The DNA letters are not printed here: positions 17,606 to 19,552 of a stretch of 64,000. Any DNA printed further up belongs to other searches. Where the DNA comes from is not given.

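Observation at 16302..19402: Candidate cyanobacterial-type 2-oxoglutarate decarboxylase paired head-to-head with SSADH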

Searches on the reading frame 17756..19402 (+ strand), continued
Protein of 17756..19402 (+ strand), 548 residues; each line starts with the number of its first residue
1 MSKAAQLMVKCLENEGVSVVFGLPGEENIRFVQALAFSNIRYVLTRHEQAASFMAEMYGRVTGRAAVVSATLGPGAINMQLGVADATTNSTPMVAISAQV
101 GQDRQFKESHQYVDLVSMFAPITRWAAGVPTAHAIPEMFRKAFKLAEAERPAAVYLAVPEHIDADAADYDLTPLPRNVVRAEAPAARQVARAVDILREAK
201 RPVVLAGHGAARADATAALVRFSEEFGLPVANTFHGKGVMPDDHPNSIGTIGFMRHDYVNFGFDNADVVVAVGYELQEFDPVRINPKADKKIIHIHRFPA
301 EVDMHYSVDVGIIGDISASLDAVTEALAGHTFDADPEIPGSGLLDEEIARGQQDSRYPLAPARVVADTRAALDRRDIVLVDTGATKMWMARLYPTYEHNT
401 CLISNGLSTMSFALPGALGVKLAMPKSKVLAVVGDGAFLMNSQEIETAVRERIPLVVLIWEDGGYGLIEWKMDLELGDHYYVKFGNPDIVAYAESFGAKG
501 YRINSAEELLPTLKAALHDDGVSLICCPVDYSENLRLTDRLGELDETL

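Call 65: find_encoding_contigs(protein=P0121, flank=5000, max_places=3)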
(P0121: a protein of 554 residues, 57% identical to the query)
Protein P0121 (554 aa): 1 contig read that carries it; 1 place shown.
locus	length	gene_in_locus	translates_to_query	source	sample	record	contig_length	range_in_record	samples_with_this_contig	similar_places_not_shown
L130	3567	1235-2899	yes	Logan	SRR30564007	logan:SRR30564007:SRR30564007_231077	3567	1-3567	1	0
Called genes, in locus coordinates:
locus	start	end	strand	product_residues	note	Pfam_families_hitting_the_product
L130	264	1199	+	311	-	PF03547:Mem_trans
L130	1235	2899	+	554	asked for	PF02776:TPP_enzyme_N, PF00205:TPP_enzyme_M, PF02775:TPP_enzyme_C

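Call 66: find_encoding_contigs(protein=P0124, flank=6000, max_places=2)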
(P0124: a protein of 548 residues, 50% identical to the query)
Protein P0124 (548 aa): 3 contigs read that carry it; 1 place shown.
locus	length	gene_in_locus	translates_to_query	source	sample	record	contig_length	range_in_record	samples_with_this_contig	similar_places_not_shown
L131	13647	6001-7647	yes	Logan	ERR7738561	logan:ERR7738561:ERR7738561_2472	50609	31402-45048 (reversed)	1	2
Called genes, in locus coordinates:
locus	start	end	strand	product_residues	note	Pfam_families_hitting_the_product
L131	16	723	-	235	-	PF00230:MIP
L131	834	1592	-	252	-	PF00121:TIM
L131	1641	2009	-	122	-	PF03610:EIIA-man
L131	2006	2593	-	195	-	PF02734:Dak2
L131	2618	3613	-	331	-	PF02733:Dak1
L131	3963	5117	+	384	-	PF00465:Fe-ADH, PF13685:Fe-ADH_2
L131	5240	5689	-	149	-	-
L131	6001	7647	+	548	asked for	PF02776:TPP_enzyme_N, PF00205:TPP_enzyme_M, PF02775:TPP_enzyme_C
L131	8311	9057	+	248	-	PF01925:TauE, PF02673:BacA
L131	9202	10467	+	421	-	PF00180:Iso_dh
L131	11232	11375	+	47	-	-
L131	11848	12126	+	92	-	-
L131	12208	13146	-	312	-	PF00356:LacI, PF00532:Peripla_BP_1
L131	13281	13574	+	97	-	-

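Call 67: find_encoding_contigs(protein=P0271, flank=6000, max_places=2)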
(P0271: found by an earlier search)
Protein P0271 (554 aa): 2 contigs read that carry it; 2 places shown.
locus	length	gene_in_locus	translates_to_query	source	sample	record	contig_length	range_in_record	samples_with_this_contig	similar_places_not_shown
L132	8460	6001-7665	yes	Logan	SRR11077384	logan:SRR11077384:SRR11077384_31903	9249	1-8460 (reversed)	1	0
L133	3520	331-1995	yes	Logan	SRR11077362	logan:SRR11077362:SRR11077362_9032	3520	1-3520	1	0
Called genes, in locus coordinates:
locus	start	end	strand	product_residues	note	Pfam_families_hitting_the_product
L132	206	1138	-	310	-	PF13593:SBF_like, PF01758:SBF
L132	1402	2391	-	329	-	PF04230:PS_pyruv_trans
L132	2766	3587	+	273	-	PF04294:VanW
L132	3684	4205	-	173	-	PF03928:HbpS-like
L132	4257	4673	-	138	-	PF01050:MannoseP_isomer (weak), PF07883:Cupin_2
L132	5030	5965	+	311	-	PF03547:Mem_trans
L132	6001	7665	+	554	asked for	PF02776:TPP_enzyme_N, PF00205:TPP_enzyme_M, PF02775:TPP_enzyme_C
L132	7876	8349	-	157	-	-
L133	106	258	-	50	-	-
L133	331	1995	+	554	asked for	PF02776:TPP_enzyme_N, PF00205:TPP_enzyme_M, PF02775:TPP_enzyme_C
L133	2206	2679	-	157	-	-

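Call 68: find_encoding_contigs(protein=P0442, flank=6000, max_places=2)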
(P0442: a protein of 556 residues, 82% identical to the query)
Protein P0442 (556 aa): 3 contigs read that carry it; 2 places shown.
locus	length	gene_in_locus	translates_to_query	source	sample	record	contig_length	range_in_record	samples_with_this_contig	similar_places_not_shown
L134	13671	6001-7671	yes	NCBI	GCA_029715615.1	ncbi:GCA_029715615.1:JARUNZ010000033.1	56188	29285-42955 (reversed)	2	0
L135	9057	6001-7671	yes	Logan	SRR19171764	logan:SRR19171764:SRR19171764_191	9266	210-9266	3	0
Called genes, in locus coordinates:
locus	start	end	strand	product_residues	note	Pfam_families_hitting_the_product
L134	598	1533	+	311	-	PF01522:Polysacc_deac_1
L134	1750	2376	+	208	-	PF00392:GntR, PF02080:TrkA_C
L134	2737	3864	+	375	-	PF02463:SMC_N (faint), PF00005:ABC_tran, PF13304:AAA_21 (faint), PF00571:CBS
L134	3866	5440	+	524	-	PF00528:BPD_transp_1, PF04069:OpuAC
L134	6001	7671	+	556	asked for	PF02776:TPP_enzyme_N, PF00205:TPP_enzyme_M, PF02775:TPP_enzyme_C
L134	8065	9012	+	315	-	PF00126:HTH_1, PF03466:LysR_substrate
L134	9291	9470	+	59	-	-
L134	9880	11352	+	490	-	-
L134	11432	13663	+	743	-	PF02463:SMC_N (faint), PF13166:AAA_13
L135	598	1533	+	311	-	PF01522:Polysacc_deac_1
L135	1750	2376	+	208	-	PF00392:GntR, PF02080:TrkA_C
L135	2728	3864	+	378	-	PF02463:SMC_N (faint), PF00005:ABC_tran, PF13304:AAA_21 (faint), PF00571:CBS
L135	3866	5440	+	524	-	PF00528:BPD_transp_1, PF04069:OpuAC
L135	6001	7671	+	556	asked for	PF02776:TPP_enzyme_N, PF00205:TPP_enzyme_M, PF02775:TPP_enzyme_C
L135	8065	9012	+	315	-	PF00126:HTH_1, PF03466:LysR_substrate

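Call 80: search_protein_families(library=pfam, proteins=[L013:4675-5970:-, L048:4745-6001:-, L009:4507-5904:+, L041:5433-5954:+], max_evalue=0.001)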
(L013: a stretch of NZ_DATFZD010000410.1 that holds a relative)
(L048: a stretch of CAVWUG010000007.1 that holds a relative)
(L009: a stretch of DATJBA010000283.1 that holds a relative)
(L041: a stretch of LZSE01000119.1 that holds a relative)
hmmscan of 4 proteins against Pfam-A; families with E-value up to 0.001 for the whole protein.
L013:4675-5970:- (432 aa): 1 family
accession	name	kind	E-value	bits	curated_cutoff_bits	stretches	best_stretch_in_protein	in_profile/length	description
PF07938.18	Fungal_lectin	-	3.9e-06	26.9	25.3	0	85-265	74-243/299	Fungal fucose-specific lectin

L048:4745-6001:- (419 aa): 0 families

L009:4507-5904:+ (466 aa): 1 family
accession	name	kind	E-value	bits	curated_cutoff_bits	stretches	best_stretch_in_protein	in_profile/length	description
PF01385.25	OrfB_IS605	-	4.3e-07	30.6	30.5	1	247-326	40-118/120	Probable transposase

L041:5433-5954:+ (174 aa): 1 family
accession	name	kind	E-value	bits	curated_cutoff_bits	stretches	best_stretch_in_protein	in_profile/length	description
PF04075.20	F420H2_quin_red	-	1.9e-36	125.5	22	1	41-166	3-128/130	F420H(2)-dependent quinone reductase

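Call 81: search_dna_similar(query=window:17756-19402:+, collection=plasmids, mode=protein, max_evalue=1e-100, max_rows=25)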
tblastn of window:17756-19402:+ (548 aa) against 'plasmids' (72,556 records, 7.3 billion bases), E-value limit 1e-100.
Records with a match: 141; places in all: 141; records where one place covers at least 80% of the query: 141.
Best place of each record, by identity: 60-80% 9; <60% 132.
By first word of the organism name: Rhizobium 60; Leisingera 18; Streptomyces 8; Halorussus 5; Caballeronia 5; Burkholderia 4; Vibrio 3; Agrobacterium 3; Croceicoccus 2; Microvirga 2; and 26 more.
By predicted mobility (MOB-suite, as given by PLSDB): non-mobilizable 79; conjugative 48; mobilizable 14.
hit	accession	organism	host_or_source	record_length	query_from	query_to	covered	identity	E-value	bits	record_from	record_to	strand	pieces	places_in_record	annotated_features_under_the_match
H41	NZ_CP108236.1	Streptomyces sp. NBC_00080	-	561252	3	548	100%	71.1%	0e+0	739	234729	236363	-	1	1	acetolactate synthase large subunit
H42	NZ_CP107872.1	Streptomyces virginiae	-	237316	4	548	99%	70.4%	0e+0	742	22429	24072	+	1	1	acetolactate synthase large subunit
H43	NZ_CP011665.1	Streptomyces sp. Mg1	-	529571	4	548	99%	70.3%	0e+0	740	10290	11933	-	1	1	acetolactate synthase large subunit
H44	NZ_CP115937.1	Streptomyces goshikiensis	microorganism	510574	4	548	99%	70.1%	0e+0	739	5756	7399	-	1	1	acetolactate synthase large subunit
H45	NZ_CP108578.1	Streptomyces goshikiensis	-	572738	4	548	99%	70.1%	0e+0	739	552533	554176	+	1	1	acetolactate synthase large subunit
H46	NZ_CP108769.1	Streptomyces goshikiensis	-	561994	4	548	99%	70.1%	0e+0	739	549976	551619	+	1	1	acetolactate synthase large subunit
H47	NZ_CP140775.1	Streptomyces goshikiensis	cell culture,soil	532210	4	548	99%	69.9%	0e+0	738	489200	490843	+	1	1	acetolactate synthase large subunit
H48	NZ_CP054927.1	Streptomyces microflavus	Single cell,soil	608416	4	541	98%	69.1%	0e+0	727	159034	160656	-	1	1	acetolactate synthase large subunit | flavin reductase family protein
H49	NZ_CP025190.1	Roseomonas mucosa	Homo sapiens,clinical, human skin, ...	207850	5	544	99%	61.0%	0e+0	637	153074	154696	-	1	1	acetolactate synthase large subunit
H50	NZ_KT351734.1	Pectobacterium carotovorum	Delia radicum intestine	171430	5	548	99%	58.8%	0e+0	634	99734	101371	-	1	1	acetolactate synthase large subunit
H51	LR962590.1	Enterococcus faecalis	-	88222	5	548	99%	48.4%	1e-154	496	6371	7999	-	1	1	none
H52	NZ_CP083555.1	Leisingera sp. S132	-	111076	3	544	99%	48.0%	1e-154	496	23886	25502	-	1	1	acetolactate synthase large subunit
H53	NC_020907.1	Octadecabacter antarcticus 307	-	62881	1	548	100%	44.0%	8e-133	434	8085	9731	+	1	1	acetolactate synthase large subunit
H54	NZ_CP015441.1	Aurantiacibacter atlanticus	sediment,deep sea sediment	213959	3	545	99%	42.4%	1e-115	384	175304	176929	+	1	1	acetolactate synthase large subunit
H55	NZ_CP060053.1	Croceicoccus marinus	prokaryote,marine sediment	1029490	3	545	99%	42.4%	2e-115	383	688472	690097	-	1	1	none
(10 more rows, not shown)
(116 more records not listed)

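Call 82: get_annotated_region(hit=H41, flank=5000)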
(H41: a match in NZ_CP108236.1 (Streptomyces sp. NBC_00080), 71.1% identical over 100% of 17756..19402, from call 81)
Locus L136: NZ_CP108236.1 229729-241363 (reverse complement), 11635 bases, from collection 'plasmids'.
description: Streptomyces sp. NBC_00080 plasmid unnamed1, complete sequence
organism: Streptomyces sp. NBC_00080 (NCBI taxid 2975645)
taxonomy: Bacteria; Actinomycetota; Actinomycetes; Kitasatosporales; Streptomycetaceae; Streptomyces; Streptomyces sp. NBC 00080
host: -; source: -; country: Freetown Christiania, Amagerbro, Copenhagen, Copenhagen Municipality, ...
typing (MOB-suite, as given by PLSDB): non-mobilizable; replicon rep_cluster_43
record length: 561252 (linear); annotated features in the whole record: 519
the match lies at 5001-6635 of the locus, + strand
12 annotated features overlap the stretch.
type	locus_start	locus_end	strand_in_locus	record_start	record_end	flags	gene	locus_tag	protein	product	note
CDS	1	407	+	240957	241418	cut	-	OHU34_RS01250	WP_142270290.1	transposase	-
CDS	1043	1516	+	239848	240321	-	-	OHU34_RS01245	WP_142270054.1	nuclear transport factor 2 family protein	-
CDS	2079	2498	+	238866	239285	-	-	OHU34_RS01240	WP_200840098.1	hypothetical protein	-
CDS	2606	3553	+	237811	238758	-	-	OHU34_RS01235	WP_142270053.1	pyridoxamine 5'-phosphate oxidase family protein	GO:0008615 - pyridoxine biosynthetic process [Evidence IEA]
CDS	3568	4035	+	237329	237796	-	-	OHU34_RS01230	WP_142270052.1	nuclear transport factor 2 family protein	-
CDS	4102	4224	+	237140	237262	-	-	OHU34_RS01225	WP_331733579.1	hypothetical protein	-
CDS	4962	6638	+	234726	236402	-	-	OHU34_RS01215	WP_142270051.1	acetolactate synthase large subunit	-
CDS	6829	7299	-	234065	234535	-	cynS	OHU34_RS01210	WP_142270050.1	cyanase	GO:0009636 - response to toxic substance [Evidence IEA]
CDS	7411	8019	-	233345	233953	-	-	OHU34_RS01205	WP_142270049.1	carbonic anhydrase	-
CDS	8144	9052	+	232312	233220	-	cynR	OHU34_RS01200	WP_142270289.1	transcriptional regulator CynR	GO:0006355 - regulation of DNA-templated transcription [Evidence IEA]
CDS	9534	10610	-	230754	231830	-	-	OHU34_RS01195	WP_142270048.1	alpha/beta hydrolase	-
CDS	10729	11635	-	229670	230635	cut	-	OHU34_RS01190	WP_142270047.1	alpha/beta hydrolase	-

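Call 83: get_annotated_region(hit=H49, flank=5000)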
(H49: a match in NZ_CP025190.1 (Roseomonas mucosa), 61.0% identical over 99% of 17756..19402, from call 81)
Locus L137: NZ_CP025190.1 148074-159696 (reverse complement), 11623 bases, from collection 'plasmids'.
description: Roseomonas mucosa strain AD1 plasmid unnamed2, complete sequence
organism: Roseomonas mucosa (NCBI taxid 207340)
taxonomy: Bacteria; Pseudomonadota; Alphaproteobacteria; Rhodospirillales; Acetobacteraceae; Roseomonas; Roseomonas mucosa
host: -; source: Homo sapiens,clinical, human skin, atopic dermatitis; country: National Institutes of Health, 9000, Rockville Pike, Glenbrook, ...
typing (MOB-suite, as given by PLSDB): mobilizable; relaxase MOBP
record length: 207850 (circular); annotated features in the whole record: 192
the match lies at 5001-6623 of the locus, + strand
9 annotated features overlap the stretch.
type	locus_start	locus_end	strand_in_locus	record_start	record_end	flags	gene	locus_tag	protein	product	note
CDS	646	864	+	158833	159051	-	-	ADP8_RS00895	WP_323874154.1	hypothetical protein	-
CDS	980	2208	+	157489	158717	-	-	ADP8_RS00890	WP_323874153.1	IS3 family transposase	-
CDS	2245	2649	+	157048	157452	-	-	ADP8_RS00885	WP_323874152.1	transposase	-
CDS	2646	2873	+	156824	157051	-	-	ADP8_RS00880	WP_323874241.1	transposase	GO:0006313 - DNA transposition [Evidence IEA]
CDS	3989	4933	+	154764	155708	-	-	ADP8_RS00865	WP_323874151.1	AEC family transporter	GO:0055085 - transmembrane transport [Evidence IEA]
CDS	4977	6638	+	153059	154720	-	-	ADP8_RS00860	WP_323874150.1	acetolactate synthase large subunit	-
CDS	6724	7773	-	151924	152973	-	-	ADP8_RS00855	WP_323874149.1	FUSC family protein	-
CDS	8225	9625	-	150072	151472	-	-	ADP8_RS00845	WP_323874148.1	IS30 family transposase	-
CDS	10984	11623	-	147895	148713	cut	-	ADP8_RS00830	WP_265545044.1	IS5 family transposase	-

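Call 84: get_annotated_region(hit=H50, flank=5000)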
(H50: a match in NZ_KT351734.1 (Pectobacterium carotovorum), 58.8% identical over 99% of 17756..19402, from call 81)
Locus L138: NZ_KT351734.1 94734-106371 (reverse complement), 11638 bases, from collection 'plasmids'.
description: Pectobacterium carotovorum plasmid Drgb3, complete sequence
organism: Pectobacterium carotovorum (NCBI taxid 554)
taxonomy: Bacteria; Pseudomonadota; Gammaproteobacteria; Enterobacterales; Pectobacteriaceae; Pectobacterium; Pectobacterium carotovorum
host: -; source: Delia radicum intestine; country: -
typing (MOB-suite, as given by PLSDB): conjugative; replicon rep_cluster_787; relaxase MOBF; mating-pair formation MPF_T
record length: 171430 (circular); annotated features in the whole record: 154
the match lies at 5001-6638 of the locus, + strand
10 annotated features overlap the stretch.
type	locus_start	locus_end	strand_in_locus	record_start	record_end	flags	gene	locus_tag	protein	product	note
CDS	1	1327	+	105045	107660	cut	-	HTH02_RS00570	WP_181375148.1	fimbria/pilus outer membrane usher protein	GO:0009297 - pilus assembly [Evidence IEA]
CDS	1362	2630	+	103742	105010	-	-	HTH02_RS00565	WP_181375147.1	hypothetical protein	-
CDS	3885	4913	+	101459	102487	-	-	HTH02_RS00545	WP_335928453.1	AEC family transporter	GO:0055085 - transmembrane transport [Evidence IEA]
CDS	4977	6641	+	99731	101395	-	-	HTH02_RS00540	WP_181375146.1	acetolactate synthase large subunit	-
CDS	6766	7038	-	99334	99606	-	-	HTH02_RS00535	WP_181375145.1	arylsulfatase regulator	-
CDS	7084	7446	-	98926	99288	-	-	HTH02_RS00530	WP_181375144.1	hypothetical protein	-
CDS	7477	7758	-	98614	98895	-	-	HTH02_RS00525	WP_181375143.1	cytoplasmic protein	-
CDS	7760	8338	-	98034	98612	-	-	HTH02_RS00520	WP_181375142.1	recombinase family protein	GO:0006310 - DNA recombination [Evidence IEA]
CDS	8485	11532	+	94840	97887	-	-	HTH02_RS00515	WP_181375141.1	Tn3 family transposase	-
CDS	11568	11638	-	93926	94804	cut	-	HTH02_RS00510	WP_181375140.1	restriction endonuclease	-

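Call 90: get_annotated_region(hit=H51, flank=3500)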
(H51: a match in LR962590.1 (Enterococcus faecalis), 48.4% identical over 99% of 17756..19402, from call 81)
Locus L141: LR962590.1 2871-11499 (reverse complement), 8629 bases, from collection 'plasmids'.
description: Enterococcus faecalis isolate 27725_1#72 genome assembly, plasmid: 2
organism: Enterococcus faecalis (NCBI taxid 1351)
taxonomy: Bacteria; Bacillota; Bacilli; Lactobacillales; Enterococcaceae; Enterococcus; Enterococcus faecalis
host: -; source: -; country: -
typing (MOB-suite, as given by PLSDB): mobilizable; replicon rep_cluster_976; relaxase MOBP
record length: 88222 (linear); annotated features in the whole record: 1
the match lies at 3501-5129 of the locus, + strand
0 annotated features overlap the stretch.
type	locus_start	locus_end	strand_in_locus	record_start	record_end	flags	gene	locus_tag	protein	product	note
